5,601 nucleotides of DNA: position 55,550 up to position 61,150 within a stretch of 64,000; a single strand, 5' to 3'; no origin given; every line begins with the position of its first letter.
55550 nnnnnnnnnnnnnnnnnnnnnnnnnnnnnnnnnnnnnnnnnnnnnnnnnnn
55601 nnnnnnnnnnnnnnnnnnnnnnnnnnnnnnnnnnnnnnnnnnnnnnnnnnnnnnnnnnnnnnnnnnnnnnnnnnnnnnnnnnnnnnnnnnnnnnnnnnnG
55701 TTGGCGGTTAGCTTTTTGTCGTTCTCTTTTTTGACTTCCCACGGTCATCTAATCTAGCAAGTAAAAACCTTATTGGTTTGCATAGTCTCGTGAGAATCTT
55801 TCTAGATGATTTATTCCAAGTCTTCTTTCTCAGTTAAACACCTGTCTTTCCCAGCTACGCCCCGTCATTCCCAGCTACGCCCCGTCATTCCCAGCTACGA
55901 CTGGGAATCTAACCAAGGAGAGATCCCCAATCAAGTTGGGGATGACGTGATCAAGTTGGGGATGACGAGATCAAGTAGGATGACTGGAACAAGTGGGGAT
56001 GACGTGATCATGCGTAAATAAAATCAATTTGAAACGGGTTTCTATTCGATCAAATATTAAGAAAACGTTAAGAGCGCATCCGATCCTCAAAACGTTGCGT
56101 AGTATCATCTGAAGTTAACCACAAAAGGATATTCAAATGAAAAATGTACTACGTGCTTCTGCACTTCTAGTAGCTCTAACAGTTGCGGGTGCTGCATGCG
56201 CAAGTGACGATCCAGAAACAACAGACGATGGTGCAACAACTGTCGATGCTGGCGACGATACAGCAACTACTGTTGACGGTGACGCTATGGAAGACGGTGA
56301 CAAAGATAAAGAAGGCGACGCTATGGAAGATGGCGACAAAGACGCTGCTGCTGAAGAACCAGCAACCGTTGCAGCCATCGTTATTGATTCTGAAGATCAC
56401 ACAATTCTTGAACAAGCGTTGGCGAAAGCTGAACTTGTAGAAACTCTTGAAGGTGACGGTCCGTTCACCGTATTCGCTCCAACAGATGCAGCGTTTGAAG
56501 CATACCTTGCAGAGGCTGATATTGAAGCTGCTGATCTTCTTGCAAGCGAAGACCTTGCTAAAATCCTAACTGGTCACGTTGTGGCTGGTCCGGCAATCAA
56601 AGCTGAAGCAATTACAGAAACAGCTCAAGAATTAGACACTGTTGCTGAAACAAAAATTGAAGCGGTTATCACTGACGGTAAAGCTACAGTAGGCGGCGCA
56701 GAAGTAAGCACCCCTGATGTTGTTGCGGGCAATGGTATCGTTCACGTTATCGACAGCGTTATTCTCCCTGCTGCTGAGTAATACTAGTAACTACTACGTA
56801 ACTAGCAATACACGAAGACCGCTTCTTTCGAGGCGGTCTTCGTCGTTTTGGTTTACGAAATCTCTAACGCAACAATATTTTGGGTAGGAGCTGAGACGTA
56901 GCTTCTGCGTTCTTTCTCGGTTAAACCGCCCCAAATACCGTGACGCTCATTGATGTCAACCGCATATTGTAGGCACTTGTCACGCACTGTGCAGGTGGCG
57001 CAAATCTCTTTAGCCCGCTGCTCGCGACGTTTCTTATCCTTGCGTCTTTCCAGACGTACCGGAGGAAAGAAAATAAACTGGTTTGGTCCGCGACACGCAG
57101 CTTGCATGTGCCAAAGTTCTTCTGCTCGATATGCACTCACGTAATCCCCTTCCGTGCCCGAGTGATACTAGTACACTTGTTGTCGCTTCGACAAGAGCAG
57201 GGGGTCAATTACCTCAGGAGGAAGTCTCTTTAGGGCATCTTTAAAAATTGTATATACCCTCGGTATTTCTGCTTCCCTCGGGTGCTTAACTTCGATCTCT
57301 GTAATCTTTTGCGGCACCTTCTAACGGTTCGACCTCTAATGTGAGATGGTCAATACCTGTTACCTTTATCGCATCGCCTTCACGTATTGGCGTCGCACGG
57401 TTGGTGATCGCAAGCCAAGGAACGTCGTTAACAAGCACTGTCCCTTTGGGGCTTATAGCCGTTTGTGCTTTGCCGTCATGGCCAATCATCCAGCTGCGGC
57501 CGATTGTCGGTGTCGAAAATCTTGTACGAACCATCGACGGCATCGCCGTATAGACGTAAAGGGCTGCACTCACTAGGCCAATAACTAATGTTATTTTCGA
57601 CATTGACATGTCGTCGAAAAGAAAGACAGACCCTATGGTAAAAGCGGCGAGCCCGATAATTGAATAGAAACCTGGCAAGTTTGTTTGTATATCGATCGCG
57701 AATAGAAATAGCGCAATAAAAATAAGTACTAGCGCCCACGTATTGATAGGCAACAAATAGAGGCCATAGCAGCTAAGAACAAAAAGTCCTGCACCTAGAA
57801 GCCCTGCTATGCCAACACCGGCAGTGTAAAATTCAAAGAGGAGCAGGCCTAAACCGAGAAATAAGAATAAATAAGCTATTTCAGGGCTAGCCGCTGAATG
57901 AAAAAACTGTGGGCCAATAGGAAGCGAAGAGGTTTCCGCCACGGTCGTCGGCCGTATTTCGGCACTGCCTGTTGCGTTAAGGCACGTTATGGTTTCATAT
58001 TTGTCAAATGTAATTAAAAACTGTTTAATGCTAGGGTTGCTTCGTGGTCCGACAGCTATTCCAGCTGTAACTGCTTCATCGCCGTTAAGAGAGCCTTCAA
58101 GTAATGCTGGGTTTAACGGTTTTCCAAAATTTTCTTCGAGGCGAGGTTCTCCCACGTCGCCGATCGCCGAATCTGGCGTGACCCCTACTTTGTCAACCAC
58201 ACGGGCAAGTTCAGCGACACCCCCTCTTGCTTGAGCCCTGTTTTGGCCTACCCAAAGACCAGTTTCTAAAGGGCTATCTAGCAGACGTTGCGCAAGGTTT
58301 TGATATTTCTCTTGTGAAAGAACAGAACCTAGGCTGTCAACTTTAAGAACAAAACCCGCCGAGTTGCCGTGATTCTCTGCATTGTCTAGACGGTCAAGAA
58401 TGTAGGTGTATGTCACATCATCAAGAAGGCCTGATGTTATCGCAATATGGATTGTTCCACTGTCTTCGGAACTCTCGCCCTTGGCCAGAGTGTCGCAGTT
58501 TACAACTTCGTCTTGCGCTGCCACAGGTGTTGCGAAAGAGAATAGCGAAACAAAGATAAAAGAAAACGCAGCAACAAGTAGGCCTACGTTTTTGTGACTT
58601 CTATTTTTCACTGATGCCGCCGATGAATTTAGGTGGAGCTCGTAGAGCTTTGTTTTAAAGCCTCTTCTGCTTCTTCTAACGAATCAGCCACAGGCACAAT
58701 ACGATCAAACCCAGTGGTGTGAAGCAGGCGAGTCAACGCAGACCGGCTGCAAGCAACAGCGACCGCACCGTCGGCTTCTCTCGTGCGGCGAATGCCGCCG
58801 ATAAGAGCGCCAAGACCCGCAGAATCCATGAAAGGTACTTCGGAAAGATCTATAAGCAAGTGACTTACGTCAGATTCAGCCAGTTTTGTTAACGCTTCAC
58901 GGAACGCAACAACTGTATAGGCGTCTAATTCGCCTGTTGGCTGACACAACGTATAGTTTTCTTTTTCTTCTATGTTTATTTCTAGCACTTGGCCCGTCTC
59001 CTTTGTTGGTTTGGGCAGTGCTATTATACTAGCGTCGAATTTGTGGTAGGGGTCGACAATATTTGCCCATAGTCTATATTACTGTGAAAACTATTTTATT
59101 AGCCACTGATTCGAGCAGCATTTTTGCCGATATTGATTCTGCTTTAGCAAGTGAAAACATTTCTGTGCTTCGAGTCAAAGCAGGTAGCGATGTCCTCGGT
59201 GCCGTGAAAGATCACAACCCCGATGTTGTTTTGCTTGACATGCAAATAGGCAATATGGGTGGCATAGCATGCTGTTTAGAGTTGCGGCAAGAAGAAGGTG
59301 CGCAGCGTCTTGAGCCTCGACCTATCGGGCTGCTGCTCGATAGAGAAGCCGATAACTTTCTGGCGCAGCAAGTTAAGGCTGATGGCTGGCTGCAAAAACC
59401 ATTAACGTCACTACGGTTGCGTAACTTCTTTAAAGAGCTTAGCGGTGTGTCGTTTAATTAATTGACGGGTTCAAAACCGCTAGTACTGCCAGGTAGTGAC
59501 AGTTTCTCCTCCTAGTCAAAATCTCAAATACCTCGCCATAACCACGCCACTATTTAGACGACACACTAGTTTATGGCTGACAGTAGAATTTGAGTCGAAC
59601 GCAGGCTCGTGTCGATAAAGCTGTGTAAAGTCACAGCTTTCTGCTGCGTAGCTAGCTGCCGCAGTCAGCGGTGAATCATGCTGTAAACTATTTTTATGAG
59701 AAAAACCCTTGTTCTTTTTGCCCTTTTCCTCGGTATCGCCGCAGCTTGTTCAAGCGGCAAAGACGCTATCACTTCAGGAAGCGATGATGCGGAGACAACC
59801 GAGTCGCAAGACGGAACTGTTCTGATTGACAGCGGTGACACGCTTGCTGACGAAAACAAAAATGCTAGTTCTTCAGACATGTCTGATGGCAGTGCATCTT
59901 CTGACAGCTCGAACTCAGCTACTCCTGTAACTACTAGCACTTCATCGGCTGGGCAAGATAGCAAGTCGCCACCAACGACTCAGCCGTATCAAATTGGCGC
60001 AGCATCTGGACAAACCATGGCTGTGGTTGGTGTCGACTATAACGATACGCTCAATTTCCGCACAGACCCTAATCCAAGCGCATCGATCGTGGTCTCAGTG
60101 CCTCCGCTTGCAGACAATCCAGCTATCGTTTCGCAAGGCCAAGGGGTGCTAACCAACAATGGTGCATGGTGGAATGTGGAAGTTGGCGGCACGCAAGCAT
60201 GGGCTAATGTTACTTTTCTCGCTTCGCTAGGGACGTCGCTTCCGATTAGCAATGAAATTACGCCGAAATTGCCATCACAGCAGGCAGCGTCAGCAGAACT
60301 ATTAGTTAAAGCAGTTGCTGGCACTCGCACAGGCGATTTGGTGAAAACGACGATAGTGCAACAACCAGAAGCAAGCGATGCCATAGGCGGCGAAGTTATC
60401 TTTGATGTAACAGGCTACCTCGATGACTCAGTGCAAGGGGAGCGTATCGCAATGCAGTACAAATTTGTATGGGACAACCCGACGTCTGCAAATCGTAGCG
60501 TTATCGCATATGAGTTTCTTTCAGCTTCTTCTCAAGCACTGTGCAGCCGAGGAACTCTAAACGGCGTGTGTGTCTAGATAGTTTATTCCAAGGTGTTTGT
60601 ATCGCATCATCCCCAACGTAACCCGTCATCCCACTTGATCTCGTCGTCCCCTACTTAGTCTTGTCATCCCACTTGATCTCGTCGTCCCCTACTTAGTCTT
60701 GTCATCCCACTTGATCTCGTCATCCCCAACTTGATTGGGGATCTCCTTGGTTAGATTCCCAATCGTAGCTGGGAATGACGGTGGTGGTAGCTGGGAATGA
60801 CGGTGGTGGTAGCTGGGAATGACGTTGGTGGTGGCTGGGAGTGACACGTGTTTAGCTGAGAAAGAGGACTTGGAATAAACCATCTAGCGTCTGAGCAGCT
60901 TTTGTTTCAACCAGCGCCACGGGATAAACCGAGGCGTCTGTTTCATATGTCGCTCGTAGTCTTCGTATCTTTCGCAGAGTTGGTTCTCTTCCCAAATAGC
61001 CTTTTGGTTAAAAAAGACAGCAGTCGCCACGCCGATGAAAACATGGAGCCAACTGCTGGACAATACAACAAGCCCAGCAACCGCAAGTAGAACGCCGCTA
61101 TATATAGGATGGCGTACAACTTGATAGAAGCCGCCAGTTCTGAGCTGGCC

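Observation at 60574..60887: Complete 314-bp MITE-like element with CTAG flanks, terminal inverted repeats and two internal VNTR arrays, wedged between two convergent stop codons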

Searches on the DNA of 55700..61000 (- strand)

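Call 40: search_rna_families(source=window, start=55700, end=61000, threshold=evalue, max_evalue=10)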
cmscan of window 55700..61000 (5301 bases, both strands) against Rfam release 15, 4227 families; matches with E-value up to 10: 4.
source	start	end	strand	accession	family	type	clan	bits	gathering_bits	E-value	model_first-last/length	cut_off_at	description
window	60798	60838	+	RF00523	Prion_pknot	Cis-reg;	-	23.6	39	0.44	1-40/40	no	Prion pseudoknot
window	60717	60781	+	RF03658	mir-2300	Gene; miRNA;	-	20.3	90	1.6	1-74/74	no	mir-2300 microRNA precursor family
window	58357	58587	-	RF01891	TUG1_3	Gene; lncRNA;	-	16.6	90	2.9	1-236/236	no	Taurine upregulated gene 1 conserved region 3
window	60888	60985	-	RF02479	GlsR13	Gene; snRNA; snoRNA; CD-box;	-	15.5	100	8.9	1-100/100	no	Small nucleolar RNA GlsR13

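Call 45: search_dna_similar(query=window:60574-60887:-, collection=plasmids, mode=distant, max_evalue=1, max_rows=30)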
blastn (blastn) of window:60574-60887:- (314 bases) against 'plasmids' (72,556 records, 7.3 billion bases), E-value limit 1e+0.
No match.

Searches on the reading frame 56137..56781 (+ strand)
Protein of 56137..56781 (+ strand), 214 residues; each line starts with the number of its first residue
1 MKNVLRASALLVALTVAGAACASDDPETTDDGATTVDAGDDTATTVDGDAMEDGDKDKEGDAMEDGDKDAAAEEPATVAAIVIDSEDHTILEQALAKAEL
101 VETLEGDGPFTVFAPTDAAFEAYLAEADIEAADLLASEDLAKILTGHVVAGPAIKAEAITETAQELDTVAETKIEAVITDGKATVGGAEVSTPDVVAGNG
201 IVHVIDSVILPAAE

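Call 20: find_encoding_contigs(protein=window:56137-56781:+, flank=10000, max_places=10)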
Protein window:56137-56781:+ (214 aa): 1 contig read that carries it; 1 place shown.
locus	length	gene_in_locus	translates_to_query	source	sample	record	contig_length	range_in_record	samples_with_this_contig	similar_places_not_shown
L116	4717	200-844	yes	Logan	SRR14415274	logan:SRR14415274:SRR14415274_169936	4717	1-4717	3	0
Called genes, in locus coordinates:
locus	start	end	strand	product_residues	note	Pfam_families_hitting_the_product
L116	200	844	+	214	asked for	PF02469:Fasciclin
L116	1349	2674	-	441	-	PF24961:NfeD_membrane, PF01957:NfeD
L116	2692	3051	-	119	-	PF01740:STAS, PF13466:STAS_2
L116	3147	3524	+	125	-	PF00072:Response_reg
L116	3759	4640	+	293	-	-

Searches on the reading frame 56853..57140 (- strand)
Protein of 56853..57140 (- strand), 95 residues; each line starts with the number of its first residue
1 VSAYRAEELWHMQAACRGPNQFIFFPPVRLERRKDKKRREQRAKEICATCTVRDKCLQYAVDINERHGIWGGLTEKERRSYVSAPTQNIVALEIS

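Call 59: search_protein_families(library=pfam, proteins=[window:56853-57140:-], max_evalue=0.0001)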
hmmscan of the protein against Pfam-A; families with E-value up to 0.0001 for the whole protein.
window:56853-57140:- (95 aa): 1 family
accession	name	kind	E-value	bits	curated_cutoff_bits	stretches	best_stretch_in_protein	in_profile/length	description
PF02467.21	Whib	-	2.3e-22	79.7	23.6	1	10-79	1-63/65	Transcription factor WhiB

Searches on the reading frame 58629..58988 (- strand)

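Call 59: search_protein_families(library=pfam, proteins=[window:58629-58988:-], max_evalue=0.0001)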
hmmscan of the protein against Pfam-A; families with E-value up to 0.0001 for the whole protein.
window:58629-58988:- (119 aa): 2 families
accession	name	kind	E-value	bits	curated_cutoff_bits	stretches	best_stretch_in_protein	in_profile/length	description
PF01740.26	STAS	-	2.1e-22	79.3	22.6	1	4-107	2-106/106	STAS domain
PF13466.11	STAS_2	-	4.7e-12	46.4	29.2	1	18-95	4-80/80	STAS domain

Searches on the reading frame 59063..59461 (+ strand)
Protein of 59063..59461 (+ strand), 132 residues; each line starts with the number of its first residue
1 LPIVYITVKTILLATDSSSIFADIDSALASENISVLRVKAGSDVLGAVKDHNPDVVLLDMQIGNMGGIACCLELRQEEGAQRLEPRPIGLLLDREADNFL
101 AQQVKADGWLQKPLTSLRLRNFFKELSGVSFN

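Call 59: search_protein_families(library=pfam, proteins=[window:59063-59461:+], max_evalue=0.0001)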
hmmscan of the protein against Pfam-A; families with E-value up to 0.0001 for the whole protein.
window:59063-59461:+ (132 aa): 1 family
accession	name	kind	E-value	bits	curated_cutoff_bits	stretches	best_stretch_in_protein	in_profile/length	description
PF00072.30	Response_reg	-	1.5e-11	44.9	30.2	1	11-120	1-107/111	Response regulator receiver domain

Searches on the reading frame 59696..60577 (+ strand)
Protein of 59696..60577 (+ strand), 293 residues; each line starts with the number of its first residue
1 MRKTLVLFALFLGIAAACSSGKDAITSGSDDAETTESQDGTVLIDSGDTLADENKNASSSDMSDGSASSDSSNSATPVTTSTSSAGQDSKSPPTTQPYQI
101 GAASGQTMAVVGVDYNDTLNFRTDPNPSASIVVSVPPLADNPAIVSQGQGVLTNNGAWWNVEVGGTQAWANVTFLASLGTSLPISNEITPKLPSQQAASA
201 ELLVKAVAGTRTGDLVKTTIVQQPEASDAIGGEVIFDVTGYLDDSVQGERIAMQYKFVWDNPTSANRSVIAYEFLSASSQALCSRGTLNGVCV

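Call 19: find_encoding_contigs(protein=window:59696-60577:+, flank=10000, max_places=10)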
Protein window:59696-60577:+ (293 aa): 1 contig read that carries it; 1 place shown.
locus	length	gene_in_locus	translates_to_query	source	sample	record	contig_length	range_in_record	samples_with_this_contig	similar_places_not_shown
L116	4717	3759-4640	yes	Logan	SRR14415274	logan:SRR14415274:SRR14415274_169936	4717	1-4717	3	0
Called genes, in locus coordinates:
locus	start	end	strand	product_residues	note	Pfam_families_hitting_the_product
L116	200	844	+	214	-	PF02469:Fasciclin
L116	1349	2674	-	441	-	PF24961:NfeD_membrane, PF01957:NfeD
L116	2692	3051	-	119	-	PF01740:STAS, PF13466:STAS_2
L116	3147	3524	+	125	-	PF00072:Response_reg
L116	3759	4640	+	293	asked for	-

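Call 25: search_protein_families(library=pfam, proteins=[window:59696-60577:+], max_evalue=0.001)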
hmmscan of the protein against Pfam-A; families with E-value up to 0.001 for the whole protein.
window:59696-60577:+ (293 aa): 0 families

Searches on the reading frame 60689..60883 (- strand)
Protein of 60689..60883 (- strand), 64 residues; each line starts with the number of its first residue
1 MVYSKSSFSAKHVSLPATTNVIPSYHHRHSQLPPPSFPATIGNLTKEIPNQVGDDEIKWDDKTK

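Call 18: find_homologous_proteins(query=A2, max_evalue=0.01)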
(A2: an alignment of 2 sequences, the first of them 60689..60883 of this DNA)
Query A2 (2 sequences): 1 candidates shared short words with the query, none scored E <= 0.01.
